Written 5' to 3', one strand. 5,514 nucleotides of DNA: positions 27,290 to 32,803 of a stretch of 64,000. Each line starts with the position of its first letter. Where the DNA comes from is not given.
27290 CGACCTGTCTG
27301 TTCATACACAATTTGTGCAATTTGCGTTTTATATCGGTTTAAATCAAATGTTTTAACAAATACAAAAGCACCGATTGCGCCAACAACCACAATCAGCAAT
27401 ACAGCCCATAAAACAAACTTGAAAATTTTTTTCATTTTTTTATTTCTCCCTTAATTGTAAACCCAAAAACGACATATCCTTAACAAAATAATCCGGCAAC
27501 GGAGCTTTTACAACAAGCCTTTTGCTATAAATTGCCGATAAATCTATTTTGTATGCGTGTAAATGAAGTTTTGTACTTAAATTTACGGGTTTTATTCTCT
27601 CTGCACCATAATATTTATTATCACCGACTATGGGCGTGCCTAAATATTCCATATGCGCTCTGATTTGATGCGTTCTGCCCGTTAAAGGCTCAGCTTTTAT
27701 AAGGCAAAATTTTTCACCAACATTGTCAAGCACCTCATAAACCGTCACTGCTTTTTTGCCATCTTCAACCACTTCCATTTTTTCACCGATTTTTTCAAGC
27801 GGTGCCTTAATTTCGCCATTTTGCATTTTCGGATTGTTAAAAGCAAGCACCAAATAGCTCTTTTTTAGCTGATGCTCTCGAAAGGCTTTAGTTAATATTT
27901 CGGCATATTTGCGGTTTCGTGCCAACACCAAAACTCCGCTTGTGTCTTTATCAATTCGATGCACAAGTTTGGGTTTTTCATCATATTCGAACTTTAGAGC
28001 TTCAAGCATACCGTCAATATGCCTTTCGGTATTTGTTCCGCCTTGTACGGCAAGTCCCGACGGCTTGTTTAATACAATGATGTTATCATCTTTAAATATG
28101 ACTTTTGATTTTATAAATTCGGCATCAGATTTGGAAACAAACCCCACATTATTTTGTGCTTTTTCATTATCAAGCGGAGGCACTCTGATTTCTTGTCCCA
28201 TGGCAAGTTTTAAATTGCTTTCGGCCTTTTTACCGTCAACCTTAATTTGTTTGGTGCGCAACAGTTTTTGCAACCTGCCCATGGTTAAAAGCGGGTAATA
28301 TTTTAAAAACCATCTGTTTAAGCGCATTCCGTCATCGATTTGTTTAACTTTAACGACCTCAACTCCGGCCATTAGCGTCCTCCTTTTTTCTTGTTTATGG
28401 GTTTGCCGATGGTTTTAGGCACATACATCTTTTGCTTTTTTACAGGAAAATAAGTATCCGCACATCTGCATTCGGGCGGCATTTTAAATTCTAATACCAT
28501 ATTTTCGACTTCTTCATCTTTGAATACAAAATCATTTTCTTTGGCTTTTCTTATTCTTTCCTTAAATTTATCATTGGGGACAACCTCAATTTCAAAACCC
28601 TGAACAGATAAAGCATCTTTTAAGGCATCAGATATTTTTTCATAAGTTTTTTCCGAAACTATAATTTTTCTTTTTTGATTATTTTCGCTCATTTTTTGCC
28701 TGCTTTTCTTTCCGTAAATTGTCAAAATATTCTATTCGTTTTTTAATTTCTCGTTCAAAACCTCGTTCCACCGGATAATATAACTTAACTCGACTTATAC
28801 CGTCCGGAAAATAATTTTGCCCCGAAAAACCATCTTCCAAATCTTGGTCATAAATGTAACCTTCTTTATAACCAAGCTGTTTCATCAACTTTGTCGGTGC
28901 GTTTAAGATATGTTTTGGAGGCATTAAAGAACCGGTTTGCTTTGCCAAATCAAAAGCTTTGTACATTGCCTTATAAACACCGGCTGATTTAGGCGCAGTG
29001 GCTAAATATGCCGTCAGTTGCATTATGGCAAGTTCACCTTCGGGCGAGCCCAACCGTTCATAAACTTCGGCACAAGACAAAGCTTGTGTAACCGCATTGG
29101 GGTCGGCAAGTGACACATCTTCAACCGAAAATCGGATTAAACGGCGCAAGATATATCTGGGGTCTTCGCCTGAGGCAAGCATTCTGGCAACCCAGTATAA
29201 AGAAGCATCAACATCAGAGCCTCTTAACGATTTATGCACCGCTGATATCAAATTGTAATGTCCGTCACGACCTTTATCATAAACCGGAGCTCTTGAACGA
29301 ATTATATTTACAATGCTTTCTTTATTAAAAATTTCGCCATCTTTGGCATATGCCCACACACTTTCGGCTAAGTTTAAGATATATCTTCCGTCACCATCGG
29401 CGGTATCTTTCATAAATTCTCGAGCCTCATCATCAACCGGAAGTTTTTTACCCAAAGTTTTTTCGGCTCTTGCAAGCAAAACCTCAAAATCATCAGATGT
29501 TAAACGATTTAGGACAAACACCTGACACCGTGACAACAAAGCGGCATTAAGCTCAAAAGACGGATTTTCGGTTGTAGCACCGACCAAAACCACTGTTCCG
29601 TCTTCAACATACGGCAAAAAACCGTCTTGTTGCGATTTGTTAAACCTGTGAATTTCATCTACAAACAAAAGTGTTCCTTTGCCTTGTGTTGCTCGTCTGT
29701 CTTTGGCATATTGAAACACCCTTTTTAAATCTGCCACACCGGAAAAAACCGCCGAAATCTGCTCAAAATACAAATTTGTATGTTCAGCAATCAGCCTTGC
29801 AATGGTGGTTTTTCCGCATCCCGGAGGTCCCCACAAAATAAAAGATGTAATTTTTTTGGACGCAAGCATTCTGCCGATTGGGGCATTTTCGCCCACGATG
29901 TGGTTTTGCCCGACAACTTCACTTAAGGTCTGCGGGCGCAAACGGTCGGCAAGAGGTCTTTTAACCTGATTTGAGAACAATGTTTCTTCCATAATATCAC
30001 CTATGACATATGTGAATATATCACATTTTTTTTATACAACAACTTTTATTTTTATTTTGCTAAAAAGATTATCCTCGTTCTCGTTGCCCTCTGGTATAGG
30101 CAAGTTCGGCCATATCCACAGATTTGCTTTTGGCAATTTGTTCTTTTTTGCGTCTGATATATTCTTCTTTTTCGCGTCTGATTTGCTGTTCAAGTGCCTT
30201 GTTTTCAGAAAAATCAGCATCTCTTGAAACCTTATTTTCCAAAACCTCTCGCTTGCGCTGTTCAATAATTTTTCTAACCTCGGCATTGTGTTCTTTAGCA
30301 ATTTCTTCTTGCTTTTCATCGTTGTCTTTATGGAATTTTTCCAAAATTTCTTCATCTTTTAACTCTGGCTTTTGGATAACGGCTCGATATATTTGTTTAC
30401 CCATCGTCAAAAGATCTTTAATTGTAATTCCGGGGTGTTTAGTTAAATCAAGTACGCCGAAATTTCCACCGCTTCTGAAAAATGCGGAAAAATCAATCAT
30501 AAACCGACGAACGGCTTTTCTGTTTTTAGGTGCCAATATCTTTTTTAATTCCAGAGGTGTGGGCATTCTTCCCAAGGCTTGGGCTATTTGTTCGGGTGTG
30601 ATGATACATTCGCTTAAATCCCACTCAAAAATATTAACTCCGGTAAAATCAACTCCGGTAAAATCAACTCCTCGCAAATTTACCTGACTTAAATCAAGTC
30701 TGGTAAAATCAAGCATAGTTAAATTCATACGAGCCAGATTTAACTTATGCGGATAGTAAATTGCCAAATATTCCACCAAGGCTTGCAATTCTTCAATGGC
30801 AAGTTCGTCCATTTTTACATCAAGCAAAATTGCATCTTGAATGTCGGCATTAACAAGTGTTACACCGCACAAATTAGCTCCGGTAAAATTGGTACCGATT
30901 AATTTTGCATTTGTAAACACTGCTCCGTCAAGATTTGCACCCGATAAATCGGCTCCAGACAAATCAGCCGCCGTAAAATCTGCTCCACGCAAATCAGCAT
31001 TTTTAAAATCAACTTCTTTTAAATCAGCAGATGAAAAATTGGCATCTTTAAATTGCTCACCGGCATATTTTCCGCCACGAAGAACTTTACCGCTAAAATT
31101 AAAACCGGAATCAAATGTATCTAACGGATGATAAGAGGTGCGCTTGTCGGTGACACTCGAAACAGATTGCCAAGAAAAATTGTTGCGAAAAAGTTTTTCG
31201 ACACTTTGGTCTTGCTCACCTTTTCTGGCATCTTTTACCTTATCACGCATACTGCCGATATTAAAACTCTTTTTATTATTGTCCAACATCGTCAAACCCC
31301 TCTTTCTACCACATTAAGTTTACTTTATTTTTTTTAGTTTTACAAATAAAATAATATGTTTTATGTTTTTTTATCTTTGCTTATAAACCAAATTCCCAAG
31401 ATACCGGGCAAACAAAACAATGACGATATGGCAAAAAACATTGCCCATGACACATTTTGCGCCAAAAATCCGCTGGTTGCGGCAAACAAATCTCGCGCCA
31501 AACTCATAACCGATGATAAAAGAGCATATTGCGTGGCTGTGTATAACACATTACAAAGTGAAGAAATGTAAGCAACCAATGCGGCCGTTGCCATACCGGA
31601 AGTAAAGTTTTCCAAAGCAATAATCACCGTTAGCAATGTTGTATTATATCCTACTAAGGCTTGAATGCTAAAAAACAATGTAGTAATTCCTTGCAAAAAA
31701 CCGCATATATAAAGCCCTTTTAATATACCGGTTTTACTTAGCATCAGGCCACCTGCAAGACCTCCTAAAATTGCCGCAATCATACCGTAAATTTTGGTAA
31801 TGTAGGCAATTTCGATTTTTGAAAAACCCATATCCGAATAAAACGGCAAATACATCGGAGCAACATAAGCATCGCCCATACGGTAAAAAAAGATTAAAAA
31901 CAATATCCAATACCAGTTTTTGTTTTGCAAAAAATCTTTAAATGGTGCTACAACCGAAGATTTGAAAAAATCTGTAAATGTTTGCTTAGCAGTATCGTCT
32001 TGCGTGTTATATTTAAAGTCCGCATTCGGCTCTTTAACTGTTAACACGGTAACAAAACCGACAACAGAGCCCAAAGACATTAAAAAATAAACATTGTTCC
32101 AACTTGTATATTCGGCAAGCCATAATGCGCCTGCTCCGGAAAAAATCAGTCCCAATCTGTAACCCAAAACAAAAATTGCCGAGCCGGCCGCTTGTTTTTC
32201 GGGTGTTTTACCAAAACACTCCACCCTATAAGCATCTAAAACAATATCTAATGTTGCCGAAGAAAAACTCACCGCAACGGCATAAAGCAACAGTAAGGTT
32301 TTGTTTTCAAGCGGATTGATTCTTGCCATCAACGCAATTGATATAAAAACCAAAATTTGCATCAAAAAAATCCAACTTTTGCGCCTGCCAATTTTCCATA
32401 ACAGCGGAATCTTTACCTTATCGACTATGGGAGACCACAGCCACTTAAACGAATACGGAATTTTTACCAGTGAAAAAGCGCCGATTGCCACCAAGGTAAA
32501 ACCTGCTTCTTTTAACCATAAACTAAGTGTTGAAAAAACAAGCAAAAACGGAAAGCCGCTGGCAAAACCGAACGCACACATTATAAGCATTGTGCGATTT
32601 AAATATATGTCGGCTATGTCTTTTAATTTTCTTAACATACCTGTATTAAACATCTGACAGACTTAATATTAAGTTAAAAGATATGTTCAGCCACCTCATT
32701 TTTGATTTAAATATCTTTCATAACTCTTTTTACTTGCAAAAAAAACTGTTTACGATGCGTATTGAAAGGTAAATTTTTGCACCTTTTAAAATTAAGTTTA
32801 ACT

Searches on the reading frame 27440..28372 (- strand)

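Call 41: search_protein_families(library=pfam, proteins=[window:27440-28372:-], max_evalue=0.0001)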
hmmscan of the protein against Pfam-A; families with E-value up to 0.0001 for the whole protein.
window:27440-28372:- (310 aa): 1 family
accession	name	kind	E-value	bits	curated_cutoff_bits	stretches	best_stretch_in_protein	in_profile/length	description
PF00849.27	PseudoU_synth_2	-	1.2e-36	126.7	26.8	1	97-242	1-151/152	RNA pseudouridylate synthase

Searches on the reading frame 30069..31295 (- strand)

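Call 41: search_protein_families(library=pfam, proteins=[window:30069-31295:-], max_evalue=0.0001)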
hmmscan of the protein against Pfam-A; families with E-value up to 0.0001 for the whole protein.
window:30069-31295:- (408 aa): 4 families
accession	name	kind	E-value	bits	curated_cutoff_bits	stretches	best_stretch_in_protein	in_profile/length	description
PF00805.28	Pentapeptide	-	2.4e-30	104.1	20.2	3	81-119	2-40/40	Pentapeptide repeats (8 copies)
PF13599.13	Pentapeptide_4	-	4.9e-17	62.2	38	1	81-155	2-76/78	Pentapeptide repeat region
PF13576.12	Pentapeptide_3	-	8.9e-11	42.3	27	1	79-115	8-47/48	Pentapeptide repeats (9 copies)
PF25296.1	Decapeptide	-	1.1e-09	38.5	45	1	67-137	2-72/74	Decapeptide repeat region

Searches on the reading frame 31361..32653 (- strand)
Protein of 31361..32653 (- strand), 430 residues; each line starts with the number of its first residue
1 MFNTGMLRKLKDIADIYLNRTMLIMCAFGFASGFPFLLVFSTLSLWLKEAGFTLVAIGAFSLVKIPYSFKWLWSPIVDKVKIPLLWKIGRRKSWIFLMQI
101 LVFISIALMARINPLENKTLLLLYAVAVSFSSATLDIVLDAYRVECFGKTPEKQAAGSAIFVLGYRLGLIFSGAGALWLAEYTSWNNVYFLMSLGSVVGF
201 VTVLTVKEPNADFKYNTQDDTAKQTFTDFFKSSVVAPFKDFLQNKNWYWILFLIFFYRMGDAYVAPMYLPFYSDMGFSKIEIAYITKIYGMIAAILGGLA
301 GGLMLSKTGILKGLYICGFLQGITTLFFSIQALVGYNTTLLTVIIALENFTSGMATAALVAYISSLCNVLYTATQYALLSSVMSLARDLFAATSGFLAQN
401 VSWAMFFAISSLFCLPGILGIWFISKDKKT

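Call 10: search_protein_families(library=pfam, proteins=[window:31361-32653:-], max_evalue=0.001)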
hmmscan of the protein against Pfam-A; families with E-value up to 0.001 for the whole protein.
window:31361-32653:- (430 aa): 2 families
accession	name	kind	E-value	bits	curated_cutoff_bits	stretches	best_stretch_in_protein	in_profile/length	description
PF07690.21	MFS_1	-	4.2e-24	85.6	33.4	2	72-386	51-342/347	Major Facilitator Superfamily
PF13000.13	Acatn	-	1.5e-11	44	23.7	1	26-108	6-87/546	Acetyl-coenzyme A transporter 1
